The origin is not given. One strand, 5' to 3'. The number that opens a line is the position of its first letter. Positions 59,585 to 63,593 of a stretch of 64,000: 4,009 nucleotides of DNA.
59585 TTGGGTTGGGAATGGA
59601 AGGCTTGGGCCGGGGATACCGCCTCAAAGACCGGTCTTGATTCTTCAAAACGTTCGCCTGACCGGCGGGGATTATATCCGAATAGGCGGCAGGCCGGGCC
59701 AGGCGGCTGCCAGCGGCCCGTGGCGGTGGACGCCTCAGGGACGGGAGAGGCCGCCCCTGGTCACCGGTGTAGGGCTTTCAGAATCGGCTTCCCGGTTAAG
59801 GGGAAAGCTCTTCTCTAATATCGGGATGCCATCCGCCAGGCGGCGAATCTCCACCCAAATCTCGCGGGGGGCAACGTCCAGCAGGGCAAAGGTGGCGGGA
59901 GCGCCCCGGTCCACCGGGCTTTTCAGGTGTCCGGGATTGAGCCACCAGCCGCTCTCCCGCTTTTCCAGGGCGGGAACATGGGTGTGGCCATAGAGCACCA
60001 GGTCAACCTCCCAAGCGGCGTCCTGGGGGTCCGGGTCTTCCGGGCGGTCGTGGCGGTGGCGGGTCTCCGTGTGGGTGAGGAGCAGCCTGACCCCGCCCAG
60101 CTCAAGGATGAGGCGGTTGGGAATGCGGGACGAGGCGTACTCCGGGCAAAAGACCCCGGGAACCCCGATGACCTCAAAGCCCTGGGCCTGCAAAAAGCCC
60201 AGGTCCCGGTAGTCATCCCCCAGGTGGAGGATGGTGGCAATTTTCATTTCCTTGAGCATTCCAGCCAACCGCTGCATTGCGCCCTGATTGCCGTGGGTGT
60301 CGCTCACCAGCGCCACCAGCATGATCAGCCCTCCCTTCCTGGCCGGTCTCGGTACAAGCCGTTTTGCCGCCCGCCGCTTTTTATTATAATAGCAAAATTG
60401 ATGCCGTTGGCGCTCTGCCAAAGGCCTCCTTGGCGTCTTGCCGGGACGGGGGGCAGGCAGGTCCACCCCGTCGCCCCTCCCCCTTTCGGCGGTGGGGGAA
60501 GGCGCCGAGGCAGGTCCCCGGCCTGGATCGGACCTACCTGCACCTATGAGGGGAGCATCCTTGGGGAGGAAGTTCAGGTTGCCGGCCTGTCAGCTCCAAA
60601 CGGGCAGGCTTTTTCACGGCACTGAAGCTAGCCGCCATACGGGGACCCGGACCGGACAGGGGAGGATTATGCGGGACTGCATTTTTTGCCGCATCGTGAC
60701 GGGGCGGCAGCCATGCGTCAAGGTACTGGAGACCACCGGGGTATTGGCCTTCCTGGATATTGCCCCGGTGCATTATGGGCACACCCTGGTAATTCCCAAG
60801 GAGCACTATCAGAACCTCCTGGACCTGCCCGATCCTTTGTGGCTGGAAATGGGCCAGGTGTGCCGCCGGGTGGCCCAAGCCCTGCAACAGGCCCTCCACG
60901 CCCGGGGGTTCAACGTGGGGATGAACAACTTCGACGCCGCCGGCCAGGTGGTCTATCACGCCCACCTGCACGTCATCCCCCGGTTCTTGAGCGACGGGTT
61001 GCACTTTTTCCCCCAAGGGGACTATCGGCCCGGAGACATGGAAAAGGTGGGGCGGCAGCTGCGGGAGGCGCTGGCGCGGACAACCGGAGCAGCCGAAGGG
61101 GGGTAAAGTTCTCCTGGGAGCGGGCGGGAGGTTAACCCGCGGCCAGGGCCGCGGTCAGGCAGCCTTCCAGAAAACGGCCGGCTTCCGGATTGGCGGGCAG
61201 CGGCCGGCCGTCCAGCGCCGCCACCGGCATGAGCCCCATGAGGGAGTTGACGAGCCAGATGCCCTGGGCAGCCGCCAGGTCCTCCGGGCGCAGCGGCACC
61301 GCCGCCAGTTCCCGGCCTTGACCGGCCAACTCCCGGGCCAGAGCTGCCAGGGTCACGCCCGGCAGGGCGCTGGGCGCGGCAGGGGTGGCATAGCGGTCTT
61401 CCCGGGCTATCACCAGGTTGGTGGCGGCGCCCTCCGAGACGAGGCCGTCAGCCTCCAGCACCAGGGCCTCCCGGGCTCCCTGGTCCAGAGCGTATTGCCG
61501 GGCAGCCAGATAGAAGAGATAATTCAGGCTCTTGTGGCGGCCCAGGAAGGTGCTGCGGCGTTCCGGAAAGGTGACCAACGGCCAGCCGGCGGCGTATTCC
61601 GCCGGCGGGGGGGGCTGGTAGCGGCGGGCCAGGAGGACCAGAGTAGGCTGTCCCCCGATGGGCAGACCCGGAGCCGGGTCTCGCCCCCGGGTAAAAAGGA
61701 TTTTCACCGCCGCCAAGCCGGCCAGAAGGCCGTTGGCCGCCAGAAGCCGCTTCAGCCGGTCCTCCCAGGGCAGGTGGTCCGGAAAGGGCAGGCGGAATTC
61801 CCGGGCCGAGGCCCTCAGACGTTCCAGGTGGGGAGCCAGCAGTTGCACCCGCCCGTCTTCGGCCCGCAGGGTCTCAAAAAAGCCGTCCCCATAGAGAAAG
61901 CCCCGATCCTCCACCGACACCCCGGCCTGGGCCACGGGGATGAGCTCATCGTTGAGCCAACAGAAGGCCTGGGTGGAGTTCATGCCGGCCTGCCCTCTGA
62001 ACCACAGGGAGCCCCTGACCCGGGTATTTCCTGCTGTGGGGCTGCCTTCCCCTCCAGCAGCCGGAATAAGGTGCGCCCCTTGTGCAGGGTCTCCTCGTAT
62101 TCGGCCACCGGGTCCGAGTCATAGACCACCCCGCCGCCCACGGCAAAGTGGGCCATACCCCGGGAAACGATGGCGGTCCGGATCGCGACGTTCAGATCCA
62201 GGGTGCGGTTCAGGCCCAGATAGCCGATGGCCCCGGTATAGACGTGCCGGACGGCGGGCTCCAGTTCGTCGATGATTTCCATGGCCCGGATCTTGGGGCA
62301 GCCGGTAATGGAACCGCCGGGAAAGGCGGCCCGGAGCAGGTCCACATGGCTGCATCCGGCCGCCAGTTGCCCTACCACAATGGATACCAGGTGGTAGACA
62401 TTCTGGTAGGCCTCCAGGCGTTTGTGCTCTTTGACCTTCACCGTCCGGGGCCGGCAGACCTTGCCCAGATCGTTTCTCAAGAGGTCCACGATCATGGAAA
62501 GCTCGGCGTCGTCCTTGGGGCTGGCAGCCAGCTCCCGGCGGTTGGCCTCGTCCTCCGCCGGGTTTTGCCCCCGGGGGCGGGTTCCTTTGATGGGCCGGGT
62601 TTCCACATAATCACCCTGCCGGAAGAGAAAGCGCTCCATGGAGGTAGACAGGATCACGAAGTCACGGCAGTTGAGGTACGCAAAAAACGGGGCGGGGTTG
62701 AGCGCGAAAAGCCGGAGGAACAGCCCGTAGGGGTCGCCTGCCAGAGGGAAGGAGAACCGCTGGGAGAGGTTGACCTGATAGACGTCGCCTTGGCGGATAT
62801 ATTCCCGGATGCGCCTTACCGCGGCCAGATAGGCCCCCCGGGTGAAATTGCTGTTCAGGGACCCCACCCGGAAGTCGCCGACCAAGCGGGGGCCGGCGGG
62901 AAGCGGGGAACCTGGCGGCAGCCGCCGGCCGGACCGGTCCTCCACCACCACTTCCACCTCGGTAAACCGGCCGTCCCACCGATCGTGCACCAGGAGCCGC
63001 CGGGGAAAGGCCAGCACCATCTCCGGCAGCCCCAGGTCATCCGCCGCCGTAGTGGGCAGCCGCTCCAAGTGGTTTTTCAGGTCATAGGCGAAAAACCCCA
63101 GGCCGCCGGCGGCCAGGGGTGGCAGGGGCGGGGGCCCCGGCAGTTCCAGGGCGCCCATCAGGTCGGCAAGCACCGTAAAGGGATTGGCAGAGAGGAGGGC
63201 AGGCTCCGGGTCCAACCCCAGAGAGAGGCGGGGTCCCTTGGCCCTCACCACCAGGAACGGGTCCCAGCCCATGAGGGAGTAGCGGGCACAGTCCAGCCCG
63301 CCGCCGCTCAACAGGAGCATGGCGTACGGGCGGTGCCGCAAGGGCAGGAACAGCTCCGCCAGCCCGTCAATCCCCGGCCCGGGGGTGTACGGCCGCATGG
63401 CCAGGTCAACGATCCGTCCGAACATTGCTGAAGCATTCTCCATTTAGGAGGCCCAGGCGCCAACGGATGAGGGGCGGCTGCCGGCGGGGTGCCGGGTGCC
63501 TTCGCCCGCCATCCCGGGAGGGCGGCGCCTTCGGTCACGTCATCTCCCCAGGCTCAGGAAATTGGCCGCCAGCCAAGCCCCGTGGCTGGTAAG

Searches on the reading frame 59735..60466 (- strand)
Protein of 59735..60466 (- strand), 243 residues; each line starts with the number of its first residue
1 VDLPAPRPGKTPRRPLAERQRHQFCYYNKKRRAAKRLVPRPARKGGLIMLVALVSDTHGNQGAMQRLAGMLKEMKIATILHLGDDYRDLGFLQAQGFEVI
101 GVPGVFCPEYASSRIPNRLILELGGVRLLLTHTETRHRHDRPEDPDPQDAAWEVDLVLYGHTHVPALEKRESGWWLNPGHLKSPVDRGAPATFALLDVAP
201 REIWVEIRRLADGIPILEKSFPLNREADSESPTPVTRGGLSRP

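Call 31: search_protein_families(library=pfam, proteins=[window:59735-60466:-], max_evalue=0.00001)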
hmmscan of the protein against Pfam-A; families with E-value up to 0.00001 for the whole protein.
window:59735-60466:- (243 aa): 1 family
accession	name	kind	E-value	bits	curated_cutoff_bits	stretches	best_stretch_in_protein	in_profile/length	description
PF12850.12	Metallophos_2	-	4.8e-24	85.6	27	1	49-198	1-151/154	Calcineurin-like phosphoesterase superfamily domain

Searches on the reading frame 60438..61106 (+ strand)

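Call 31: search_protein_families(library=pfam, proteins=[window:60438-61106:+], max_evalue=0.00001)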
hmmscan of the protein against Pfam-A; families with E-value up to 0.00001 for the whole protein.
window:60438-61106:+ (222 aa): 2 families
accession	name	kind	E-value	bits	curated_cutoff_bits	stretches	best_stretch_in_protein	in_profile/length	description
PF01230.28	HIT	-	2.4e-24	86.3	21.5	1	90-183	3-96/98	HIT domain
PF11969.13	DcpS_C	-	6.6e-13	49.6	24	1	81-181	2-101/114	Scavenger mRNA decapping enzyme C-term binding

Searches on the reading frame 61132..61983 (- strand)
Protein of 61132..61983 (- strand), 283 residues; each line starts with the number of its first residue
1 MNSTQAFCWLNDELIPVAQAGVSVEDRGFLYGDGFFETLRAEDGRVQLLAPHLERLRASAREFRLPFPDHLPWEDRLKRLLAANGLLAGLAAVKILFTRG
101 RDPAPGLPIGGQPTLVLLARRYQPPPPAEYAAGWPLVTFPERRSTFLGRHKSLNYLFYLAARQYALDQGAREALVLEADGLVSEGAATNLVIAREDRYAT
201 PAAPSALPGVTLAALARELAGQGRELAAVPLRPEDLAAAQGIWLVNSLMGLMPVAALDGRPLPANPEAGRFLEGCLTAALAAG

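Call 31: search_protein_families(library=pfam, proteins=[window:61132-61983:-], max_evalue=0.00001)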
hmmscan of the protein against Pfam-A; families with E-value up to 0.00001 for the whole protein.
window:61132-61983:- (283 aa): 1 family
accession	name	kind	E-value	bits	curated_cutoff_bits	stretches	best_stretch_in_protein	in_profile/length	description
PF01063.24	Aminotran_4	-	2e-44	152.5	28.5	1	34-256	1-222/223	Amino-transferase class IV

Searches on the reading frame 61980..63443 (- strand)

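Call 31: search_protein_families(library=pfam, proteins=[window:61980-63443:-], max_evalue=0.00001)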
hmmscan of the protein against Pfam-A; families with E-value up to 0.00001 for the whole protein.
window:61980-63443:- (487 aa): 2 families
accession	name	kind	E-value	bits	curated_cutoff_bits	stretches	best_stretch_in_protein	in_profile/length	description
PF00425.24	Chorismate_bind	-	9.9e-90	301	27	1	204-455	4-257/257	chorismate binding enzyme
PF04715.19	Anth_synt_I_N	-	8.3e-22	78.4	23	1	29-157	6-135/140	Anthranilate synthase component I, N terminal region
